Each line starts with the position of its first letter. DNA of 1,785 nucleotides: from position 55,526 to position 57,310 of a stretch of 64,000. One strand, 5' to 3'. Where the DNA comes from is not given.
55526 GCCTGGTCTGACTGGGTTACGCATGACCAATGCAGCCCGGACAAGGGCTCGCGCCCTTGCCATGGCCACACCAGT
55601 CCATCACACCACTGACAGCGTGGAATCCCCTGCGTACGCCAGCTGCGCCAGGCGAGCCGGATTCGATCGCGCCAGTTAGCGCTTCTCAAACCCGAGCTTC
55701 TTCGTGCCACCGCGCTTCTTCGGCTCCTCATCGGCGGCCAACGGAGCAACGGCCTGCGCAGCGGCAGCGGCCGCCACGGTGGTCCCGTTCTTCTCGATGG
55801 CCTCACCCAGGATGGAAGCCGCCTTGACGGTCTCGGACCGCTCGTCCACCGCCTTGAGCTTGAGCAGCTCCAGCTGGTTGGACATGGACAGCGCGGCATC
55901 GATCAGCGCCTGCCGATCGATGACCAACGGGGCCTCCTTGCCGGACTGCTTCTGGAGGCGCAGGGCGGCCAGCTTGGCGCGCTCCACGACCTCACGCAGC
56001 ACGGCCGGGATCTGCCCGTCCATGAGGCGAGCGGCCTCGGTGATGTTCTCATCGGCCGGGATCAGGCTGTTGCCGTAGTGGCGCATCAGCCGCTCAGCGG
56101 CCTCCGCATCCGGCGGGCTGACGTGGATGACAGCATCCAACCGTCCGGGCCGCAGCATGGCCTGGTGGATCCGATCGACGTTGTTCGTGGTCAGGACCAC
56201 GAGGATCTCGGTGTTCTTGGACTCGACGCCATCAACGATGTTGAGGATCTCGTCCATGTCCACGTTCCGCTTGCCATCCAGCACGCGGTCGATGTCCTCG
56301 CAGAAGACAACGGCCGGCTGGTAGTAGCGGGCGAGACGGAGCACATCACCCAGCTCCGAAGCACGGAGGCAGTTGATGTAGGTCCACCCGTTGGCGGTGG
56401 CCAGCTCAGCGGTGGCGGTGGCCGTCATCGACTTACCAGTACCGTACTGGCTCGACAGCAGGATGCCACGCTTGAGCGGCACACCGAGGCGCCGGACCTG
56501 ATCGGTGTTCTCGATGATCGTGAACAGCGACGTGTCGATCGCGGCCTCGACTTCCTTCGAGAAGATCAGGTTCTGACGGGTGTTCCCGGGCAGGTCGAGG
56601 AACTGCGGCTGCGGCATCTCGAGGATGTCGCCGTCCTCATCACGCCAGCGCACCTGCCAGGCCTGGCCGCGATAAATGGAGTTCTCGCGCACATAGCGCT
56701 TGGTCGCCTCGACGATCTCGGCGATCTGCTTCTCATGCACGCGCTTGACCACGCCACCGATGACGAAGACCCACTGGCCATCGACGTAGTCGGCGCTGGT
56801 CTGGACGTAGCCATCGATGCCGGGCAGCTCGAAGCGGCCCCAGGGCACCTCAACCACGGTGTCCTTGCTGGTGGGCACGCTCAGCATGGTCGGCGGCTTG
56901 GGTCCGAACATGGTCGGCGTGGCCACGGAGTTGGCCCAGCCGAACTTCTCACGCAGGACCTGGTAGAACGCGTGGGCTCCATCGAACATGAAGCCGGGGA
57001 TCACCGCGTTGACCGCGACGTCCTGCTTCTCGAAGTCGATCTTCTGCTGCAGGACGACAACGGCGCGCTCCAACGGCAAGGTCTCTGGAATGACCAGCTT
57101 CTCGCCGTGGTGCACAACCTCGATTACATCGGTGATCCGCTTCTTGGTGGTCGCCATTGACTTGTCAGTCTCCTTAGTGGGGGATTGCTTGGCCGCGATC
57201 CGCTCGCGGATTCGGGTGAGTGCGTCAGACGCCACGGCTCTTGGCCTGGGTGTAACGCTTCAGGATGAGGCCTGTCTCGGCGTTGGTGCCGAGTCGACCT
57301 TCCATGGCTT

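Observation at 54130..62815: Four copies of a conserved ~50-nt 5' leader motif, each preceded by a hairpin with compensatory base changes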

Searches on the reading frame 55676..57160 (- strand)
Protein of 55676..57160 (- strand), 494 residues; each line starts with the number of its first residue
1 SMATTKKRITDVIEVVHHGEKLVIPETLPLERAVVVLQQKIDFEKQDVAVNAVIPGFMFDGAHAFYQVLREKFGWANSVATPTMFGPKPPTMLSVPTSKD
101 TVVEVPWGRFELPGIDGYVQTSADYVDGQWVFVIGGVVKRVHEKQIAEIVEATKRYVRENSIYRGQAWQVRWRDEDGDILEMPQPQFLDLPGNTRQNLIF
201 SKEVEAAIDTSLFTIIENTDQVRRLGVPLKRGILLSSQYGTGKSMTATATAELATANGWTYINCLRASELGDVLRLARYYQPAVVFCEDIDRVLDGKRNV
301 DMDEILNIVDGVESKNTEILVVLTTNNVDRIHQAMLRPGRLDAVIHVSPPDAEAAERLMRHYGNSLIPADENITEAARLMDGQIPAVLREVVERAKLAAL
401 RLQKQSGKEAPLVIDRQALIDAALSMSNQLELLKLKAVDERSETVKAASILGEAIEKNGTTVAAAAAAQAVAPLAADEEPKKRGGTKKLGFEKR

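Call 17: search_protein_families(library=pfam, proteins=[window:55676-57160:-], max_evalue=0.01)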
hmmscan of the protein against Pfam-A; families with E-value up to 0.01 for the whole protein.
window:55676-57160:- (494 aa): 2 families
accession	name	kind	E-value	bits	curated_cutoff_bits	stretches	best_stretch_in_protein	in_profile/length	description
PF00004.35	AAA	-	1.4e-13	51.8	21.2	1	233-348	1-130/131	ATPase family associated with various cellular activities (AAA)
PF20720.3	nSTAND3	-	0.00066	19.8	27.2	1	233-326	20-111/155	Novel STAND NTPase 3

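Call 19: search_protein_families(library=phrogs, proteins=[window:55676-57160:-], max_evalue=0.001)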
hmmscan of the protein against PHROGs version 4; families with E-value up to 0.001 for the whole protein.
window:55676-57160:- (494 aa): 11 families
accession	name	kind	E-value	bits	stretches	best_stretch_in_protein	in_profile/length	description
phrog_10440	-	unknown function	2.1e-151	505.7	1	7-461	9-462/483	-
phrog_7485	-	unknown function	7e-17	62.5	1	179-361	187-373/430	-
phrog_30773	-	unknown function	1.7e-13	50.8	1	215-406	181-391/666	-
phrog_3757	-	unknown function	1.4e-12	48.8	1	308-401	216-309/367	-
phrog_2376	-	other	2.3e-10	41.4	1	232-361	76-203/363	ATPase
phrog_8638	-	unknown function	5.3e-08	32.9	1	220-444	295-537/568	-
phrog_10401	-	other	1e-06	28.8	1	272-388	510-606/667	ATPase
phrog_14322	-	unknown function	7.3e-06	26.5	1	284-358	283-359/398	-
phrog_168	-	DNA, RNA and nucleotide metabolism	7.7e-06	26.8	1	233-445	45-247/314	clamp loader of DNA polymerase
phrog_9172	-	unknown function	0.00016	21.6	1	306-363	202-259/509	-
phrog_33861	-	unknown function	0.00043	20.1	1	284-358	285-364/407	-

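Call 20: search_dna_similar(query=window:55676-57160:-, collection=phages, mode=protein, max_rows=25)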
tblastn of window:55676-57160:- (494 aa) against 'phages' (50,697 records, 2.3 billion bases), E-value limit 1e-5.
Records with a match: 102; places in all: 102; records where one place covers at least 80% of the query: 61.
Best place of each record, by identity: <60% 102.
By first word of the organism name: Pseudomonas 27; Salmonella 13; Erwinia 10; Gordonia 8; Klebsiella 5; Mycobacterium 5; Listeria 4; uncultured 3; Ralstonia 3; Microbacterium 3; and 13 more.
By host as written in the record: - 14; Gordonia terrae 3612 8; Pseudomonas aeruginosa 6; Klebsiella pneumoniae 5; Pseudomonas aeruginosa PAO1 5; Pseudomonas putida 4; Salmonella enterica 4; Listeria monocytogenes 4; and 39 more.
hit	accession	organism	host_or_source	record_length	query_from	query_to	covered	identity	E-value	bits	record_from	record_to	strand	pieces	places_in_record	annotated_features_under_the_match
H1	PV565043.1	Pseudomonas phage Holyagarpour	Pseudomonas putida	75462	5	460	92%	44.9%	3e-117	385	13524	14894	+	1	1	AAA-ATPase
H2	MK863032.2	Pseudomonas phage Zuri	Pseudomonas putida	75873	5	460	92%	44.9%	3e-117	385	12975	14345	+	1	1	hypothetical protein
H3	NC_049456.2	Pseudomonas phage Zuri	Pseudomonas putida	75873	5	460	92%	44.9%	3e-117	385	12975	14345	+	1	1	AAA-ATPase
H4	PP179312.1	Pseudomonas phage Arace01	Pseudomonas syringae 19B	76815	5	460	92%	44.6%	1e-117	386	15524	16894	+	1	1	AAA-ATPase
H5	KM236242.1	Escherichia phage Pollock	Escherichia coli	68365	12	456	90%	45.4%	2e-114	376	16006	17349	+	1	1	hypothetical protein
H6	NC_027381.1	Escherichia phage Pollock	Escherichia coli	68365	12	456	90%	45.4%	2e-114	376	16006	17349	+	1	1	hypothetical protein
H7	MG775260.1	Pseudomonas phage Littlefix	Pseudomonas sp. CT12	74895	1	455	92%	43.9%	1e-117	386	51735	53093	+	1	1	hypothetical protein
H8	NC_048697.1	Pseudomonas phage Littlefix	Pseudomonas sp. CT12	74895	1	455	92%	43.9%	1e-117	386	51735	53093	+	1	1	hypothetical protein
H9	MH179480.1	Pseudomonas phage 98PfluR60PP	Pseudomonas fluorescens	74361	1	455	92%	43.7%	7e-117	384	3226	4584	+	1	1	hypothetical protein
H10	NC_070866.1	Pseudomonas phage 98PfluR60PP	Pseudomonas fluorescens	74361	1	455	92%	43.7%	7e-117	384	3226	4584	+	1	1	hypothetical protein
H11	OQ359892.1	Salmonella phage vB_SenP_UTK0002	Salmonella enterica subsp. enterica ...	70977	12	434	86%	46.3%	4e-112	370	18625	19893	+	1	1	cell division protein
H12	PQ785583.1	Salmonella phage As2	Salmonella enterica subsp. enterica ...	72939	12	434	86%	46.3%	5e-112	370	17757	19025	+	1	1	hypothetical protein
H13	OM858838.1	Shigella phage B2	Shigella flexneri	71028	12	434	86%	46.3%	8e-112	369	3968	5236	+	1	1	ATPase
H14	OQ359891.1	Salmonella phage vB_SenP_UTK0001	Salmonella enterica subsp. enterica ...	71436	12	434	86%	46.3%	8e-112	369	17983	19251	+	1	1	cell division protein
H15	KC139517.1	Salmonella phage FSL SP-058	Salmonella enterica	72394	12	434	86%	46.3%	8e-112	369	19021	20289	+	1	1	hypothetical protein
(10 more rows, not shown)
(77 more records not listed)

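Call 25: find_related_loci(query=window:55676-57160:-, collection=viral_contigs, flank=10000)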
Query window:55676-57160:- (494 aa) in viral_contigs; peptide patterns used: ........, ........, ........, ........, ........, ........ (x = any residue, [..] = any of these).
20 stretches matched a pattern, but none encodes a relative of the query by tblastn (E <= 1e-3).

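Call 26: find_homologous_proteins(query=window:55676-57160:-, max_evalue=1e-20)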
Query window:55676-57160:- (494 aa): 2582 proteins with E <= 1e-20 among 8000 candidates; the best 120 are listed.
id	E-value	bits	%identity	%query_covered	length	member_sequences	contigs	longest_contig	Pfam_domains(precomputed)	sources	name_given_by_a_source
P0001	0.0e+0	1090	100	100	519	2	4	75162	PF00004.36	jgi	-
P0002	4.9e-251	852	79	99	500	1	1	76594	PF00004.36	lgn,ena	-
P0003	1.1e-249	847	78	96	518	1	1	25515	PF00004.36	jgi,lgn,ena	-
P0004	5.8e-248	841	77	100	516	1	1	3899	PF00004.36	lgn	-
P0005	1.2e-245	834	78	97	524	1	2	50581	PF00004.36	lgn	-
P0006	2.2e-245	833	76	99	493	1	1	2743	PF00004.36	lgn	-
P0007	3.4e-240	816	78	94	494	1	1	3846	PF00004.36,PF20720.4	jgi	jgi:transitional endoplasmic reticulum ATPase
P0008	3.1e-175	602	60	93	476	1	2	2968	PF00004.36,PF25199.2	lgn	-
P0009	1.7e-168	579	57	92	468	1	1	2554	PF00004.36,PF25199.2,PF20720.4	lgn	-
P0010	2.7e-163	562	61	87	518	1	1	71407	PF00004.36,PF25199.2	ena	-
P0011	7.6e-158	544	57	92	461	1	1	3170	PF00004.36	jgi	-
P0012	6.1e-156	538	56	90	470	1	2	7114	PF00004.36,PF25199.2,PF20720.4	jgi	jgi:transitional endoplasmic reticulum ATPase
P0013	6.2e-154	531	55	90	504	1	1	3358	PF00004.36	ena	-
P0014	6.6e-153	528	54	88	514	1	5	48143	PF00004.36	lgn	-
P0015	1.0e-152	527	55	88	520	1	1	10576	PF00004.36,PF20720.4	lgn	-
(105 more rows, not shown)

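Call 27: find_encoding_contigs(protein=P0002, flank=10000, max_places=3)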
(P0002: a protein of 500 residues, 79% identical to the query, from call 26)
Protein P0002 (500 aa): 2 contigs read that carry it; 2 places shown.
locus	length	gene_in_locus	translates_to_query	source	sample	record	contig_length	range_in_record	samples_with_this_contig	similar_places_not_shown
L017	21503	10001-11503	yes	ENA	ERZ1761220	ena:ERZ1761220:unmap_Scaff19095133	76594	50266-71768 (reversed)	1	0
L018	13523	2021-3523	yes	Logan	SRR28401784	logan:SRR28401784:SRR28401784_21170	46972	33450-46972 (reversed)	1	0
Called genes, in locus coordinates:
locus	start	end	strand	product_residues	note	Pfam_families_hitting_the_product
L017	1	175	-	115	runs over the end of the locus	-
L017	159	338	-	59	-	-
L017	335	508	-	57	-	-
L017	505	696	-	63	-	-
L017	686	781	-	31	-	-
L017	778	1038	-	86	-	-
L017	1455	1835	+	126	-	-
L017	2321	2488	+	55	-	-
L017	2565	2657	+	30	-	-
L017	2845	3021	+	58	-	-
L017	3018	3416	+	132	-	-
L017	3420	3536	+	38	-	-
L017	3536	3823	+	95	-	-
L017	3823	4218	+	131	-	-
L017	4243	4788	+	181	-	-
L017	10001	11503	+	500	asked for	PF00004:AAA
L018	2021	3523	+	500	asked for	PF00004:AAA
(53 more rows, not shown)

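Call 28: find_encoding_contigs(protein=P0005, flank=10000, max_places=3)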
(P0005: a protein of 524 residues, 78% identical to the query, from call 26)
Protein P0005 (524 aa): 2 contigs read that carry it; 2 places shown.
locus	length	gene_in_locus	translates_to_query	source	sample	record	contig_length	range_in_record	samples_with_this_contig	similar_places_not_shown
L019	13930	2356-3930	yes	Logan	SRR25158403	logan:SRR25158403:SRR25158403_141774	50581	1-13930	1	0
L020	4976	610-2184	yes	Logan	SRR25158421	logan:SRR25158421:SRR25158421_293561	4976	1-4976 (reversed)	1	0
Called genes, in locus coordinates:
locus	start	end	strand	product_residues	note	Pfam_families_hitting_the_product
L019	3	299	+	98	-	?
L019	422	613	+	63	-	-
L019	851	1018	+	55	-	-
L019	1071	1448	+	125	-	-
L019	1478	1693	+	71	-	-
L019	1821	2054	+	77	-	-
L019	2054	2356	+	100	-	-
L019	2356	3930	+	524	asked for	PF00004:AAA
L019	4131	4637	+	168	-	-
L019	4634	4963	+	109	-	-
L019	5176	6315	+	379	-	-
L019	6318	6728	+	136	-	-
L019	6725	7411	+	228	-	-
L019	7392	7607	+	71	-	-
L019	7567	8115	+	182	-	-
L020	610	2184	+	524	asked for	PF00004:AAA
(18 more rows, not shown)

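Call 29: find_encoding_contigs(protein=P0003, flank=10000, max_places=3)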
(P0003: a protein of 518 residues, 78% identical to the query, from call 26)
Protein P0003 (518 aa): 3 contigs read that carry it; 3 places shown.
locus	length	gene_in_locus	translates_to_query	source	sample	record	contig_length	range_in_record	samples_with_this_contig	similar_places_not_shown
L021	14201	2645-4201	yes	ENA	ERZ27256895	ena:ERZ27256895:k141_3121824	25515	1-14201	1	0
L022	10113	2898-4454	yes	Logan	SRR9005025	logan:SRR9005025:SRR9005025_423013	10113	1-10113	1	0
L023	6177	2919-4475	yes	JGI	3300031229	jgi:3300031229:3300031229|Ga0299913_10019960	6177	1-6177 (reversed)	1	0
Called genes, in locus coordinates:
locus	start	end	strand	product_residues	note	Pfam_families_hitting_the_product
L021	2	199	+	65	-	?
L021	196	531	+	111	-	-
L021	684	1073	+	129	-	-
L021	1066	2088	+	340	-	PF20530:DUF6745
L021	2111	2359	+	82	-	-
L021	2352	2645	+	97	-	-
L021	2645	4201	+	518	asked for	PF00004:AAA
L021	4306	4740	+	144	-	-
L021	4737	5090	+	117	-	-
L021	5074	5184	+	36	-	-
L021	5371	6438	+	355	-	-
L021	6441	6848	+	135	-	-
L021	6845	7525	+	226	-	-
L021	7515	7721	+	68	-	-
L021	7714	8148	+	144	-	-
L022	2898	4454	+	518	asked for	PF00004:AAA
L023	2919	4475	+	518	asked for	PF00004:AAA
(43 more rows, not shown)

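Call 32: find_encoding_contigs(protein=P0001, flank=10000, max_places=4)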
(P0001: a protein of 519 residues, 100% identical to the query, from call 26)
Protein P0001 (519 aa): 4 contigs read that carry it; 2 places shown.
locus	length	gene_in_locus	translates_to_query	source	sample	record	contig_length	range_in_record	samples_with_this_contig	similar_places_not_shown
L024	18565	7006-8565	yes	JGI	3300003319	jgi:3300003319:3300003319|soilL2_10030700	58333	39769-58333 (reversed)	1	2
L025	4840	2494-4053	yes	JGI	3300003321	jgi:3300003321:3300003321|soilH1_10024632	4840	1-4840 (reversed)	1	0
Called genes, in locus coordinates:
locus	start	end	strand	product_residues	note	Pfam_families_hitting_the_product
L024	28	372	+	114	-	-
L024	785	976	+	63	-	-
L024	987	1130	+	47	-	-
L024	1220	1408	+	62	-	-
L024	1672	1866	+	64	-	-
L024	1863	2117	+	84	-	-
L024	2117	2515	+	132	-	-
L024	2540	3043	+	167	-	-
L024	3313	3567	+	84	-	-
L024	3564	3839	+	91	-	-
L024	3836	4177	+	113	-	-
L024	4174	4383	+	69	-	-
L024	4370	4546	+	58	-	-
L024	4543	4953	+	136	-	-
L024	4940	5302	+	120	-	-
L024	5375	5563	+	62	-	-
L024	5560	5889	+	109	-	-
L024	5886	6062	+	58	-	-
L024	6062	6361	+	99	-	-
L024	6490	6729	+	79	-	-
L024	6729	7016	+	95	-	-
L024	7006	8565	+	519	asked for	PF00004:AAA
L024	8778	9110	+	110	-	-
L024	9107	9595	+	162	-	-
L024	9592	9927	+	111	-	-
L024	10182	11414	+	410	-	-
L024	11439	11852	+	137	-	-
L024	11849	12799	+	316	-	-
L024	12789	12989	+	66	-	-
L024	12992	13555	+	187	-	-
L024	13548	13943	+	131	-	-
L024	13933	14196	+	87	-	-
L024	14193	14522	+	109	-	-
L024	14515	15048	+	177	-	PF04002:RadC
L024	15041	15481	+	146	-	-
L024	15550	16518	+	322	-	PF02195:ParB_N (weak)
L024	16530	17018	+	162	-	-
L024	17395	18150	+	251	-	-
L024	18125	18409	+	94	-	-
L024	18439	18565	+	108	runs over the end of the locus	-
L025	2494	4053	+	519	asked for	PF00004:AAA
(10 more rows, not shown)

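Call 33: find_encoding_contigs(protein=P0010, flank=10000, max_places=2)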
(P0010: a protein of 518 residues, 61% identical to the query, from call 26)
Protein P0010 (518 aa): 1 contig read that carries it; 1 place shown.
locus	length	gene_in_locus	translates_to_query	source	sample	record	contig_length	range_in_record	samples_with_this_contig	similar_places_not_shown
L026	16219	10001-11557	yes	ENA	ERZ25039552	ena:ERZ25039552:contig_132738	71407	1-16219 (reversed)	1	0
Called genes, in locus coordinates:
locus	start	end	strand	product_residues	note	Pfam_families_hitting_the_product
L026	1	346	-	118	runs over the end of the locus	PF01242:PTPS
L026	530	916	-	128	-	-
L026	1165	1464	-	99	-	-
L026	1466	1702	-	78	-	-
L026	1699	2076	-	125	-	-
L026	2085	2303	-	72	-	-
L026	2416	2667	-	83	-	PF13560:HTH_31 (weak), PF01381:HTH_3 (weak)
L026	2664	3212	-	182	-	PF04545:Sigma70_r4 (weak), PF13384:HTH_23 (faint), PF13518:HTH_28 (faint), PF08765:Mor (faint)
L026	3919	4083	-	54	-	PF18930:DUF5679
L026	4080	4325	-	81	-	-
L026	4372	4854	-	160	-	PF12728:HTH_17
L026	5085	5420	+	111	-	-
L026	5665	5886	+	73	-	-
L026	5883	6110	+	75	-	-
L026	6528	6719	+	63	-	-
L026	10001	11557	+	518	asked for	PF25199:nSTAND_NTPase5 (faint), PF00004:AAA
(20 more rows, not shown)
